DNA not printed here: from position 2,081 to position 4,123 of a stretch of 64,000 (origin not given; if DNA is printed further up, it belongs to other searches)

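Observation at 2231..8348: AT-rich cargo operon: two secreted papain-like (C10/streptopain-like) peptidases separated by a small lipoprotein and preceded by a tandem-repeat secreted protein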

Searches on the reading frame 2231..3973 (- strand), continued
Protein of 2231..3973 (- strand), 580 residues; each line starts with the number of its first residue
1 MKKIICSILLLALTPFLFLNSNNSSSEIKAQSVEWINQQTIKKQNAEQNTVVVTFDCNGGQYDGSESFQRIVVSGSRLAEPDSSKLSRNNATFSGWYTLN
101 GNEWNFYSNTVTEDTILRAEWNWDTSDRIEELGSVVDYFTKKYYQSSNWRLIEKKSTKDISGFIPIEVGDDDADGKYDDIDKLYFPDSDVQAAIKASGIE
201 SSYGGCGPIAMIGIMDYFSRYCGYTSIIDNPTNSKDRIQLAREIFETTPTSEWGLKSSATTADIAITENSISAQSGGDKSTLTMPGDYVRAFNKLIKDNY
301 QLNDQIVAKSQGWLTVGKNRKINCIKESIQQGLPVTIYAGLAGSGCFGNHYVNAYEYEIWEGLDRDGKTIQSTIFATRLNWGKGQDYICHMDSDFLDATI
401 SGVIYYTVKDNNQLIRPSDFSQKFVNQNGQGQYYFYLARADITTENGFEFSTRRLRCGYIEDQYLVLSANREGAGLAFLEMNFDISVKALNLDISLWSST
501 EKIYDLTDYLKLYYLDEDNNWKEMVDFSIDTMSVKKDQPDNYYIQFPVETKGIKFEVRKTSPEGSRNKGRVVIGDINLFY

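Call 54: search_protein_families(library=pfam, proteins=[P0044, P0049, P0058, P0059, P0063, P0065, P0067, P0073, P0077, P0078], max_evalue=0.5)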
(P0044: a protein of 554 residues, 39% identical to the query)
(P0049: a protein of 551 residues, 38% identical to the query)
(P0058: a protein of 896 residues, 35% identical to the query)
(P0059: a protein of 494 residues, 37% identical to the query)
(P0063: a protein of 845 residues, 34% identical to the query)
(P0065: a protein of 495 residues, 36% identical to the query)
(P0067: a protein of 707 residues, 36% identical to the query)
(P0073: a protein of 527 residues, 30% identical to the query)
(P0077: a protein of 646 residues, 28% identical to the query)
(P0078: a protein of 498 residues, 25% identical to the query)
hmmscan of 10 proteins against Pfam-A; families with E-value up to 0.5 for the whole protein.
P0044 (554 aa): 1 family
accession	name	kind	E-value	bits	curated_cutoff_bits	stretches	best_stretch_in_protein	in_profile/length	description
PF24337.1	DUF7505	-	0.093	12.8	27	1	488-529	46-87/95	Domain of unknown function (DUF7505)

P0049 (551 aa): 2 families
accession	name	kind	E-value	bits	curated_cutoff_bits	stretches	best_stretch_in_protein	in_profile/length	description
PF10235.14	Cript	-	0.075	14.1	25.5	1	481-545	20-80/90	Microtubule-associated protein CRIPT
PF23828.1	DUF7198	-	0.15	11.9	27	0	487-512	96-121/236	Family of unknown function (DUF7198)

P0058 (896 aa): 1 family
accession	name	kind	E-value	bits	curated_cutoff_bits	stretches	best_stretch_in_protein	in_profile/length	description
PF16357.10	PepSY_TM_like_2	-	0.072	13.5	27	1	8-90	19-104/197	Putative PepSY_TM-like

P0059 (494 aa): 3 families
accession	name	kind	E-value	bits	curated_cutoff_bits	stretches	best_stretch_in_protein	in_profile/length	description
PF13529.12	Peptidase_C39_2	-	0.0084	17.1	24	1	225-275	77-132/143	Peptidase_C39 like family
PF04028.18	DUF374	-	0.25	11.4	26.8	0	256-294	13-51/69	Domain of unknown function (DUF374)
PF10108.15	DNA_pol_B_exo2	-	0.43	10.7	24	1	182-239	40-96/213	Predicted 3'-5' exonuclease related to the exonuclease domain of PolB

P0063 (845 aa): 1 family
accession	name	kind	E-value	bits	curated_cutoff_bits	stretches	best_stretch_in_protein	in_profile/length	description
PF09360.15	zf-CDGSH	-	0.0049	17.5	29.5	0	642-664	16-38/48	Iron-binding zinc finger CDGSH type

P0065 (495 aa): 1 family
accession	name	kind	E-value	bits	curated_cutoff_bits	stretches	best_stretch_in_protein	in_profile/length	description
PF13529.12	Peptidase_C39_2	-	0.00011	23.2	24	1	140-270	15-131/143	Peptidase_C39 like family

P0067 (707 aa): 0 families

P0073 (527 aa): 0 families

P0077 (646 aa): 1 family
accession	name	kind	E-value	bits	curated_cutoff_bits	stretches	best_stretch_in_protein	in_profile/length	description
PF13529.12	Peptidase_C39_2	-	0.0016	19.5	24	1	264-312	81-133/143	Peptidase_C39 like family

P0078 (498 aa): 1 family
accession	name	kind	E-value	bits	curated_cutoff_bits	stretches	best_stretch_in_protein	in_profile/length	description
PF13149.12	Mfa_like_1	-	0.16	12.4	27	1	265-417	14-137/246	Fimbrillin-like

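Call 58: search_protein_families(library=ncbifam, alignment_id=A1, max_evalue=0.1)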
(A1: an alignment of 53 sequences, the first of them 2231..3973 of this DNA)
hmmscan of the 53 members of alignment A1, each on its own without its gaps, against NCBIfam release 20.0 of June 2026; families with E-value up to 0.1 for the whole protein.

A. member 1, window:2231-3973:- (580 aa): 0 families

B. families by the number of members that match (of 53 scanned): 9 families
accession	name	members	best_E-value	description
TIGR02543.1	List_Bact_rpt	5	0.00022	TIGR02543 family repeat protein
NF052328.1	NeuramTDE0471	2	3.7e-07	neuraminidase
NF033189.1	internalin_A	1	1e-06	class 1 internalin InlA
NF033188.1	internalin_H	1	8.5e-05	InlH/InlC2 family class 1 internalin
NF052318.1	T9SS_sortase_N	1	0.0036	type IX secretion system sortase PorU, long form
NF010723.1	PRK14125.1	1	0.004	cell division suppressor protein YneA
NF000328.3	blaSED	1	0.017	SED family class A beta-lactamase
NF053819.1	EF0750_LPXTG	1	0.027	EF2685/EF0750 family sortase-dependent surface protein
TIGR02156.2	PA_CoA_Oxy1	1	0.058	1,2-phenylacetyl-CoA epoxidase subunit PaaA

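Call 59: search_dna_similar(query=window:2231-3973:-, collection=plasmids, mode=protein, max_evalue=0.001, max_rows=15)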
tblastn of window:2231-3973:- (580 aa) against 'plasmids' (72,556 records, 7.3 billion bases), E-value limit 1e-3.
Records with a match: 1; places in all: 1; records where one place covers at least 80% of the query: 0.
Best place of each record, by identity: <60% 1.
By first word of the organism name: Subdoligranulum 1.
By predicted mobility (MOB-suite, as given by PLSDB): non-mobilizable 1.
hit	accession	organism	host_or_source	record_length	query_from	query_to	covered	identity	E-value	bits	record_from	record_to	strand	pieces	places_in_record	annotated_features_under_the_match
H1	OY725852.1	Subdoligranulum variabile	-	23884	38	122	15%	36.8%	3e-4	52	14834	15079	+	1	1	record has no annotation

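Call 80: fold_search(model_id=the predicted structure, library=viral)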
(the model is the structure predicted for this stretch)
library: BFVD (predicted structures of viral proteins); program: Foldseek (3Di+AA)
matches with E <= 10: 1161; with E <= 0.001: 59
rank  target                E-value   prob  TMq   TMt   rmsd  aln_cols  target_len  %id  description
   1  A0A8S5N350            1.5e-05  1.00  0.16  0.25   9.6       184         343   16  Uncharacterized protein [Siphoviridae sp. ctRuT6]
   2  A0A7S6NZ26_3          3.9e-05  1.00  0.18  0.09  17.4       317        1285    8  (no name in the UniProt tables at hand)
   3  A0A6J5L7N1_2          4.1e-05  1.00  0.15  0.10   9.2       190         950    8  Uncharacterized protein [uncultured Caudovirales phage]
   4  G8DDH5                4.9e-05  0.97  0.16  0.10  18.1       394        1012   10  (no name in the UniProt tables at hand)
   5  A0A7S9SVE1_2          5.5e-05  0.96  0.14  0.07  18.9       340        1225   11  (no name in the UniProt tables at hand)
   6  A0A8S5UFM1            7.6e-05  0.98  0.17  0.15  18.3       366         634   10  Putative polysaccharide deacetylase [Myoviridae sp. ctcyQ27]
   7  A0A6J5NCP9            8.9e-05  1.00  0.19  0.13  13.9       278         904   10  Uncharacterized protein [uncultured Caudovirales phage]
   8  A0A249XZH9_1          1.0e-04  0.97  0.14  0.08  14.2       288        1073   10  (no name in the UniProt tables at hand)
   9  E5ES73                1.2e-04  1.00  0.18  0.08   5.2       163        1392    8  (no name in the UniProt tables at hand)
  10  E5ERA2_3              1.2e-04  0.93  0.12  0.07  19.6       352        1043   11  (no name in the UniProt tables at hand)
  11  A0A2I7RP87            1.2e-04  0.99  0.18  0.25  16.3       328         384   11  (no name in the UniProt tables at hand)
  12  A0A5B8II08            1.3e-04  0.98  0.16  0.13  26.2       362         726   11  SD-repeat containing protein B domain-containing protein [Mimiviridae sp. ChoanoV1]
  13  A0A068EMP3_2          1.3e-04  0.94  0.14  0.08  15.0       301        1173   11  Putative tail protein [Bacillus phage CP-51]
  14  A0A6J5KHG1            1.5e-04  0.96  0.14  0.16  18.1       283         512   10  Bacteriophage P22, Gp10, DNA-stabilising [uncultured Caudovirales phage]
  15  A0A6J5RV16            1.6e-04  0.95  0.13  0.15  18.6       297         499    8  Bacteriophage P22, Gp10, DNA-stabilising [uncultured Caudovirales phage]
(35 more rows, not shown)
